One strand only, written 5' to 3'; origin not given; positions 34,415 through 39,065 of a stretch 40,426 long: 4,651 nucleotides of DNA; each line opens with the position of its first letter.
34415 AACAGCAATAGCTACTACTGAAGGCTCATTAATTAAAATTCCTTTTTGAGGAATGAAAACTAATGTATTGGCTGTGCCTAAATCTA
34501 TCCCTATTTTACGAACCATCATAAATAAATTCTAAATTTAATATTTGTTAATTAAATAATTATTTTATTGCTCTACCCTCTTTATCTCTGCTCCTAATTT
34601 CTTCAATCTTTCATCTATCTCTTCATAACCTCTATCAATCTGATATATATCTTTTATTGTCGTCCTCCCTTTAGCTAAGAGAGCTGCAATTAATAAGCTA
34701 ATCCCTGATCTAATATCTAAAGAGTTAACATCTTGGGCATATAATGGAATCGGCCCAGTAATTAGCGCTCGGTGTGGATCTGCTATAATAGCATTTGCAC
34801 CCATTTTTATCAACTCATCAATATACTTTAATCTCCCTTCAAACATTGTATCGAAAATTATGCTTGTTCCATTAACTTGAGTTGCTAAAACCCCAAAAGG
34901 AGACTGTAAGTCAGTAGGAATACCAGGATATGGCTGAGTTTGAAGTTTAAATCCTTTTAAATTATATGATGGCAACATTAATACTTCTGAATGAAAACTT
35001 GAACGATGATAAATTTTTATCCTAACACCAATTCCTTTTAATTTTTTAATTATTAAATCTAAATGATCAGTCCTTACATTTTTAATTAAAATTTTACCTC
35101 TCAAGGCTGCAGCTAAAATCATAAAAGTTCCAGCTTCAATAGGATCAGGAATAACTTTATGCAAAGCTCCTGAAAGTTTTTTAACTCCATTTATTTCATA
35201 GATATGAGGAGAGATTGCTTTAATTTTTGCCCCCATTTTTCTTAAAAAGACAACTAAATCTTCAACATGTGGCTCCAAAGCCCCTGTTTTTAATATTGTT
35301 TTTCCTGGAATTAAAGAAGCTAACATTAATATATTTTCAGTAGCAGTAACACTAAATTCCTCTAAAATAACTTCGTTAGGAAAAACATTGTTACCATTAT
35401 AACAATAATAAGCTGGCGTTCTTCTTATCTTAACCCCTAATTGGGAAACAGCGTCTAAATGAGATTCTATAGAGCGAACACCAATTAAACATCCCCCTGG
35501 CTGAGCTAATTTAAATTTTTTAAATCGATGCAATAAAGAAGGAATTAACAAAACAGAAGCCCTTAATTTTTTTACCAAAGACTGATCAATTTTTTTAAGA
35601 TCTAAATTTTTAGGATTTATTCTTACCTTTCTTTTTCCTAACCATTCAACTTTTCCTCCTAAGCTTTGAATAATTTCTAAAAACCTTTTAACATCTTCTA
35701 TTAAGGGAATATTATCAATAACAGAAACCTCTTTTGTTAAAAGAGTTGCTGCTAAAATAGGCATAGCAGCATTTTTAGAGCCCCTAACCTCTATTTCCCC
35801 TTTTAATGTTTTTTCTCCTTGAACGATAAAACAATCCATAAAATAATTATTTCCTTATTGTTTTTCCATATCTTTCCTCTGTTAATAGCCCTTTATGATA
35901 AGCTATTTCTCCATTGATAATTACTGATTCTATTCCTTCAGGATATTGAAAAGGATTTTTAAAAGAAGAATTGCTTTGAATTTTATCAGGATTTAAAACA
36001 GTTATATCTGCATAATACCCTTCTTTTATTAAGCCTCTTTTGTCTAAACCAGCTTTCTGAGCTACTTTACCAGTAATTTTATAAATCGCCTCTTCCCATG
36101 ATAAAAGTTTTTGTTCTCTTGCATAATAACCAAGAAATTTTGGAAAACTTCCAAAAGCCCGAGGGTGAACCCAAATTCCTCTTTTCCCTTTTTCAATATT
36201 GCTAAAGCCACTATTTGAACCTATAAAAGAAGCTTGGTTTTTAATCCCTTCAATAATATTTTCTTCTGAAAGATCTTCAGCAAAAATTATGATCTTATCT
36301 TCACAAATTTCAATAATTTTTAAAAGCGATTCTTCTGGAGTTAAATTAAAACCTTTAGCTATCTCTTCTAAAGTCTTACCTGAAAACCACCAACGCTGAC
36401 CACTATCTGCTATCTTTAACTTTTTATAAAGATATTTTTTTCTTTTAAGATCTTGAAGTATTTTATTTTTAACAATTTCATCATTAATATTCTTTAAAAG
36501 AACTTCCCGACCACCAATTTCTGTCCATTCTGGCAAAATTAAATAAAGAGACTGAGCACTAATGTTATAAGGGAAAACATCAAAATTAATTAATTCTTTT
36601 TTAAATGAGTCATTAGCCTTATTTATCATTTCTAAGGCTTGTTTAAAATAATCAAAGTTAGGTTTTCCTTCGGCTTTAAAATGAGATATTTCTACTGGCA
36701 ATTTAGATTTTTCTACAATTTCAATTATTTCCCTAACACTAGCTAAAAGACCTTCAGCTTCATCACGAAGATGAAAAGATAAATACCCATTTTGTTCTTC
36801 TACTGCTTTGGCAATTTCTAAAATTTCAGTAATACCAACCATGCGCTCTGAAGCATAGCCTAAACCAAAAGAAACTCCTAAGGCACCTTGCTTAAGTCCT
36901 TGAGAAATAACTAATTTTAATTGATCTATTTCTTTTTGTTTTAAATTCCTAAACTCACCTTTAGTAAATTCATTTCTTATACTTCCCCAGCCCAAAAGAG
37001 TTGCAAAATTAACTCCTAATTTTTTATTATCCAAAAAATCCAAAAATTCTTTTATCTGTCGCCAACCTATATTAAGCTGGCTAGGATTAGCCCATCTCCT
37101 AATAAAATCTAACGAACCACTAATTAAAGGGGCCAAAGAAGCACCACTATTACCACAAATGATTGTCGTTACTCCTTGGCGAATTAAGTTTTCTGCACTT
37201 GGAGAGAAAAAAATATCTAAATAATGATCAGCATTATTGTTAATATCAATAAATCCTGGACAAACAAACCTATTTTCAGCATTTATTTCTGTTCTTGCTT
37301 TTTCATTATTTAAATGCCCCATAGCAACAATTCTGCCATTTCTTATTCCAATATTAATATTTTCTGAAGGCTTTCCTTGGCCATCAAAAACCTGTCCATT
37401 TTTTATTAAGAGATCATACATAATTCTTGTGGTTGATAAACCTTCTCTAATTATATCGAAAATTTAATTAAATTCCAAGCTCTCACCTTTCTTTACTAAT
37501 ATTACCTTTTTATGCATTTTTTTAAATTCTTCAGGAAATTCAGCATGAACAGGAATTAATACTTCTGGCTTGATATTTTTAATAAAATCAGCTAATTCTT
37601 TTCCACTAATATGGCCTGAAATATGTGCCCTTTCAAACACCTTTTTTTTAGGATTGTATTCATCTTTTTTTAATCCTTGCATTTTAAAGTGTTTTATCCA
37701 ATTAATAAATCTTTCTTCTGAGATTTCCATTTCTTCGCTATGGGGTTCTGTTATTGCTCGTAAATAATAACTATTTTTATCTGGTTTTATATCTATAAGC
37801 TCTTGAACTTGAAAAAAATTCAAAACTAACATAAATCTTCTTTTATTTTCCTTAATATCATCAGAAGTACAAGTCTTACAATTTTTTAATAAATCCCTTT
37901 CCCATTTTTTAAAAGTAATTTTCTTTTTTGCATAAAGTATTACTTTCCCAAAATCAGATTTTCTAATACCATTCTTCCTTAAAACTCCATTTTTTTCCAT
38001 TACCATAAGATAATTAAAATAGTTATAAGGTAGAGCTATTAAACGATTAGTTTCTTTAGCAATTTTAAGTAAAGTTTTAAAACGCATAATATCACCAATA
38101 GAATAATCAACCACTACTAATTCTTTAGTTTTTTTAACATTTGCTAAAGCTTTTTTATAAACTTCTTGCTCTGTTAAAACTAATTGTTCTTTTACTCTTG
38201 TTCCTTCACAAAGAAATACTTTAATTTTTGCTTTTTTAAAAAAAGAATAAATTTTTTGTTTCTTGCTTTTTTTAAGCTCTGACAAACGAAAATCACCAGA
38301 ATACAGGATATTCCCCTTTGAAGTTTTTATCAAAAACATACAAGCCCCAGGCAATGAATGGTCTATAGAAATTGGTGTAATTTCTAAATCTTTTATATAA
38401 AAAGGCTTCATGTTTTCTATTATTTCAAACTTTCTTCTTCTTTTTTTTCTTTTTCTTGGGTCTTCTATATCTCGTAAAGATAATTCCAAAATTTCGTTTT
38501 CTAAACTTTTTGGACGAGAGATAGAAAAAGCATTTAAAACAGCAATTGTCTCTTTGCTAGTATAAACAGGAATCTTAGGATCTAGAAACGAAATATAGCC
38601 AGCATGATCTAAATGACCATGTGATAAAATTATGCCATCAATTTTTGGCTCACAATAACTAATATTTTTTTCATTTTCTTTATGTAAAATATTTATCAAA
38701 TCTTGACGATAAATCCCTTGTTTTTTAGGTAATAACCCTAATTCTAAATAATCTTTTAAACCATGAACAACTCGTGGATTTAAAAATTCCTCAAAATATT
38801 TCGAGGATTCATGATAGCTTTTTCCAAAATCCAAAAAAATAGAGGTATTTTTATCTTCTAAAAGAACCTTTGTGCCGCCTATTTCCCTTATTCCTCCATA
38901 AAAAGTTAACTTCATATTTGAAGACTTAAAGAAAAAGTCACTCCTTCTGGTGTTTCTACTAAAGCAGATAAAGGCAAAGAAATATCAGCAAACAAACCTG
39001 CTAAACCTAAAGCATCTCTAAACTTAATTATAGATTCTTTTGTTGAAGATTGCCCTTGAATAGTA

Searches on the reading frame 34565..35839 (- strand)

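Call 47: search_protein_families(library=pfam, proteins=[window:34565-35839:-], max_evalue=0.01)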
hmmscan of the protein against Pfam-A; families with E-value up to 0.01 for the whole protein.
window:34565-35839:- (424 aa): 1 family
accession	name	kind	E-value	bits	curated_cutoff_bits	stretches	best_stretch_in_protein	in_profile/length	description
PF00275.25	EPSP_synthase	-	1.7e-73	248.1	22.8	1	6-412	1-417/417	EPSP synthase (3-phosphoshikimate 1-carboxyvinyltransferase)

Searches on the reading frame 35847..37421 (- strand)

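Call 15: search_protein_families(library=pfam, proteins=[window:35847-37421:-])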
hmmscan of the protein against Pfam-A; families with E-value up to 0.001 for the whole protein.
window:35847-37421:- (524 aa): 2 families
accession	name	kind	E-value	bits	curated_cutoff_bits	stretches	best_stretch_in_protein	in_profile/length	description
PF07969.17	Amidohydro_3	-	1.1e-12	48.6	29.7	1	432-508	399-472/472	Amidohydrolase family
PF01979.26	Amidohydro_1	-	2.6e-08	33.9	25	1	429-506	272-344/345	Amidohydrolase family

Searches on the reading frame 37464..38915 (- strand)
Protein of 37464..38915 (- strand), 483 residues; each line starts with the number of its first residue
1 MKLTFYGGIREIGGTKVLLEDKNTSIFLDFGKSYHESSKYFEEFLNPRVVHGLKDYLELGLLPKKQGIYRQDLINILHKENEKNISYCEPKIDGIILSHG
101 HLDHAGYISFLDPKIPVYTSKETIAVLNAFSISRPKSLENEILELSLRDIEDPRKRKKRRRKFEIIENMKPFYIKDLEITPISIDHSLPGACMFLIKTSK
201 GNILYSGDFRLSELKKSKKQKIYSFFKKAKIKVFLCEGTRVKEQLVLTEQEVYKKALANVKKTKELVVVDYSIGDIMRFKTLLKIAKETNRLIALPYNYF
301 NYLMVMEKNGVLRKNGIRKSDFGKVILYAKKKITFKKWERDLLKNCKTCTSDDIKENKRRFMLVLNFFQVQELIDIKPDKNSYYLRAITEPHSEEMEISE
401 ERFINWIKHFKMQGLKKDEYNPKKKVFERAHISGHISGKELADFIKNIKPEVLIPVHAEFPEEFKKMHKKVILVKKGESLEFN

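Call 15: search_protein_families(library=pfam, proteins=[window:37464-38915:-])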
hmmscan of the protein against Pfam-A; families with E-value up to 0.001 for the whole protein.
window:37464-38915:- (483 aa): 5 families
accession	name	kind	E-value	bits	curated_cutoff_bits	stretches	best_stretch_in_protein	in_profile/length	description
PF12706.13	Lactamase_B_2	-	8.9e-11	42.2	27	1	90-213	29-147/200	Beta-lactamase superfamily domain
PF00753.33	Lactamase_B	-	4.1e-06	27.3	22.7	1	90-107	42-59/196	Metallo-beta-lactamase superfamily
PF07521.17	RMMBL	-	9.1e-06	26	21.6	1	431-461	13-43/63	Zn-dependent metallo-hydrolase RNA specificity domain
PF13483.12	Lactamase_B_3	-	0.00025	21.5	24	0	57-211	34-113/160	Beta-lactamase superfamily domain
PF16661.11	Lactamase_B_6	-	0.00044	20.1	27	0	84-209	28-162/193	Metallo-beta-lactamase superfamily domain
